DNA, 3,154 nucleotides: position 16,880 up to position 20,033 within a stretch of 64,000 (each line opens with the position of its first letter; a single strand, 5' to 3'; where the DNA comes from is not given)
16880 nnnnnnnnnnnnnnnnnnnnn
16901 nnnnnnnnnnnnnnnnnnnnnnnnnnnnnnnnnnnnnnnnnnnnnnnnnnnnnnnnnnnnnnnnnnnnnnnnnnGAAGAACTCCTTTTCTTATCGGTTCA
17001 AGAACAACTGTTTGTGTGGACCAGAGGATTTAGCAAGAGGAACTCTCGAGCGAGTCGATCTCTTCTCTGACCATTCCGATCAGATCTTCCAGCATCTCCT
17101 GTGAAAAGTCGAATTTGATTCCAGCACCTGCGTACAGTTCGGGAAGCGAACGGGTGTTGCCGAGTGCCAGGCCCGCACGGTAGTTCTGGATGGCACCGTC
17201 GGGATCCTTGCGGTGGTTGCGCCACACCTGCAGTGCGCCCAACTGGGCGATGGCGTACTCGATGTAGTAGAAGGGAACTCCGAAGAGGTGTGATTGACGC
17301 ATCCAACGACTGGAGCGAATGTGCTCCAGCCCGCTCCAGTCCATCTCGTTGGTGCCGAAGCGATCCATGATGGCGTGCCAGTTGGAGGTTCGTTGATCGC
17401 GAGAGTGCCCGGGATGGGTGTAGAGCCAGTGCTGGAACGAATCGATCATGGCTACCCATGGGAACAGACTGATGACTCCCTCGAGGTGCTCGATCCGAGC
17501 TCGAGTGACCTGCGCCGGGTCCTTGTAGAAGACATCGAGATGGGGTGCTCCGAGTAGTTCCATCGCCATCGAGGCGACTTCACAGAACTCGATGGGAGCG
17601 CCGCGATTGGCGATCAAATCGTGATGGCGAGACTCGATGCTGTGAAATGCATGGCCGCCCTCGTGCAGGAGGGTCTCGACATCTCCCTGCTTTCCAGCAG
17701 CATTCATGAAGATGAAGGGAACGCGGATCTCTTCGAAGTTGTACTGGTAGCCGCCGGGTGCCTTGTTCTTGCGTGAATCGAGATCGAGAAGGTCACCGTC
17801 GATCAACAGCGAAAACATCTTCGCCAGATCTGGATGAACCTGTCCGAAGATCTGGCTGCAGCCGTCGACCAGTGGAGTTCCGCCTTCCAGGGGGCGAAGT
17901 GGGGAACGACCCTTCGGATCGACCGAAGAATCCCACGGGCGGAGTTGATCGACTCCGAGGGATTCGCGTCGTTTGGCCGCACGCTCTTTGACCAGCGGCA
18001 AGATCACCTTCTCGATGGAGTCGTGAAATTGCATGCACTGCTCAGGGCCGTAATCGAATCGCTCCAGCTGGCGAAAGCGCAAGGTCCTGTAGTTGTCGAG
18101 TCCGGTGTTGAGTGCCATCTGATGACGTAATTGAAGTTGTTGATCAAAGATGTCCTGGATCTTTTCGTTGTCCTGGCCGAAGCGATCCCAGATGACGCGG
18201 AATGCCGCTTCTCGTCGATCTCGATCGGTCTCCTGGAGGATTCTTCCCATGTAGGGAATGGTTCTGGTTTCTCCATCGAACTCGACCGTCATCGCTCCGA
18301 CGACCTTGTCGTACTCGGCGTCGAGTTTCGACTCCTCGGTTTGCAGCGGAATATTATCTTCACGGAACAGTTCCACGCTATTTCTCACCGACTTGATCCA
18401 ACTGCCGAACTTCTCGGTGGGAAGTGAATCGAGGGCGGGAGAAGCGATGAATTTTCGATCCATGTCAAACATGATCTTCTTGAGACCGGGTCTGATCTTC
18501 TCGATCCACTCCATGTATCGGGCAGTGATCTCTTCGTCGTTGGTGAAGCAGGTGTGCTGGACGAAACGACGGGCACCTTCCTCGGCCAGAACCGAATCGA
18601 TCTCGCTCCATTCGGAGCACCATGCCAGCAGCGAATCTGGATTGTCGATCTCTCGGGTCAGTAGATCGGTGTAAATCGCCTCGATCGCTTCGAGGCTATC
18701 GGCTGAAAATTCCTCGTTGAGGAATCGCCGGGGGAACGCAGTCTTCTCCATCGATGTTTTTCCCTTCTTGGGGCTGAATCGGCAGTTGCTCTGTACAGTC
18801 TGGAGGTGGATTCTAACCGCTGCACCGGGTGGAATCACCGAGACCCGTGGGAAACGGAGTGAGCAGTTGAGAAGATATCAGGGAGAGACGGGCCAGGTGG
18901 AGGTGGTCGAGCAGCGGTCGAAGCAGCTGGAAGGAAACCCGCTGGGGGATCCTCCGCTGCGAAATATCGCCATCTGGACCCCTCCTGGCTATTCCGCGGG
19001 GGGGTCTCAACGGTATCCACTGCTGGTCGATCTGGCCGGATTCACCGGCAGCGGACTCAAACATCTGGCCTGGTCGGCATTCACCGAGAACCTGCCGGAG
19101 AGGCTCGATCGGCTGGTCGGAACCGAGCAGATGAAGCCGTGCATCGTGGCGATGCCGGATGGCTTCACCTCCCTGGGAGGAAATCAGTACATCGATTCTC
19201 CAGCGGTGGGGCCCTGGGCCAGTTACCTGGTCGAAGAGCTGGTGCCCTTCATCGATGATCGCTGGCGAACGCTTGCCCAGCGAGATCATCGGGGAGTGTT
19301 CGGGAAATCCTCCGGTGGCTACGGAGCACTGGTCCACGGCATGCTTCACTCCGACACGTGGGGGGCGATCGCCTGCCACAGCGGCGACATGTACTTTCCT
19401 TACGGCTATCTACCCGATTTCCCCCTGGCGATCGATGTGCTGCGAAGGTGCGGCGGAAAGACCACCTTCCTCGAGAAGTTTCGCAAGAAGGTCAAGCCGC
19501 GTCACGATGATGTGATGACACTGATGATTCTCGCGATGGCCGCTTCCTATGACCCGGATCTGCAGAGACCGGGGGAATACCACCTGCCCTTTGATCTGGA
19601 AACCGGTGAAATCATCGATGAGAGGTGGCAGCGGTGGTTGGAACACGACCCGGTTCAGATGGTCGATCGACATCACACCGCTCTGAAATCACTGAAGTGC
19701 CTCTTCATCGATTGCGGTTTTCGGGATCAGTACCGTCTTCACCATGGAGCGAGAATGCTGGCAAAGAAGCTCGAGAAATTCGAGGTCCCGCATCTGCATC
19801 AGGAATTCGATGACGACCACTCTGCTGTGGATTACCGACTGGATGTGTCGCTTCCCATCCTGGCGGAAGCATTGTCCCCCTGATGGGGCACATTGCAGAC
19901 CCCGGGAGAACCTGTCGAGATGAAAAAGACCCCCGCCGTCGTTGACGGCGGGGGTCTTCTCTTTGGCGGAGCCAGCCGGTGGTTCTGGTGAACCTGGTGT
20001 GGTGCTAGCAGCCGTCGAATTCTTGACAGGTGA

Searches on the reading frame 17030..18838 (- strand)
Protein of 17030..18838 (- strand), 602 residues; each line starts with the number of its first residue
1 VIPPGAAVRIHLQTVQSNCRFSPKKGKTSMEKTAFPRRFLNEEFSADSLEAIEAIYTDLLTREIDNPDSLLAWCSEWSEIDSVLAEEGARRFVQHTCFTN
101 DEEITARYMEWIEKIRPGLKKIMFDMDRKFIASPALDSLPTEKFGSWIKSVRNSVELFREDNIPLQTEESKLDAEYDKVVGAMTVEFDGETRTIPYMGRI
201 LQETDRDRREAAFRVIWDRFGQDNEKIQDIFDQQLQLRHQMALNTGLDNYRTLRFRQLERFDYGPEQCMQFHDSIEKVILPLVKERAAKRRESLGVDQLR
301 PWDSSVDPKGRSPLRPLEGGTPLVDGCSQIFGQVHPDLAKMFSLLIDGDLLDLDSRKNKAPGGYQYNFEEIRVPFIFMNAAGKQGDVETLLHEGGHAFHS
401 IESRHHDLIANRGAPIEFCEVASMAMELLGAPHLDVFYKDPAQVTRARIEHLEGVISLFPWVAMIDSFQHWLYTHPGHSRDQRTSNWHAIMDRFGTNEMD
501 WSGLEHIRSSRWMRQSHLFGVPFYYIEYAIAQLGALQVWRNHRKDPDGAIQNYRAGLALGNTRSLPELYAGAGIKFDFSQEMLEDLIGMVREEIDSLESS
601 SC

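Call 79: search_protein_families(library=pfam, proteins=[window:17030-18838:-], max_evalue=0.00001)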
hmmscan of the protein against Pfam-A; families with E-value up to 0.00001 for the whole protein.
window:17030-18838:- (602 aa): 1 family
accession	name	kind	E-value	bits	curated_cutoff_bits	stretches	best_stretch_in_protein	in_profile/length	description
PF01432.26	Peptidase_M3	-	1.6e-45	156.8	27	1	201-585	3-454/457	Peptidase family M3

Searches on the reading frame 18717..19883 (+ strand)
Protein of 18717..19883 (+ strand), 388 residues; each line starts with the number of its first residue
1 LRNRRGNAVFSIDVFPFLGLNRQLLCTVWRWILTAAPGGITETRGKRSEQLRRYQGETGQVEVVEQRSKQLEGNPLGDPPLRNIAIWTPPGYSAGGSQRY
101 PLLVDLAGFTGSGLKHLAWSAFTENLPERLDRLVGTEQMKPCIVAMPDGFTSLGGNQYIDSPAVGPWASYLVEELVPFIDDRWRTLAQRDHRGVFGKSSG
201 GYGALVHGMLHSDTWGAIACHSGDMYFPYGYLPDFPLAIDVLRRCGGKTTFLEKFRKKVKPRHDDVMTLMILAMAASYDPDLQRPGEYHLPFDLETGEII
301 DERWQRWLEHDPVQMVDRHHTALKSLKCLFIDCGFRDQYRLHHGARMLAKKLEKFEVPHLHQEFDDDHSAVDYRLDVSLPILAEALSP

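Call 80: search_protein_families(library=pfam, proteins=[window:18717-19883:+], max_evalue=0.00001)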
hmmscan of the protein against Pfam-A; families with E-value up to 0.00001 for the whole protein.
window:18717-19883:+ (388 aa): 1 family
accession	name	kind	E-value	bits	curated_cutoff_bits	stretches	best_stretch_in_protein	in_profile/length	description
PF00756.26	Esterase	-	6.8e-12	46.1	22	1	83-365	9-232/251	Putative esterase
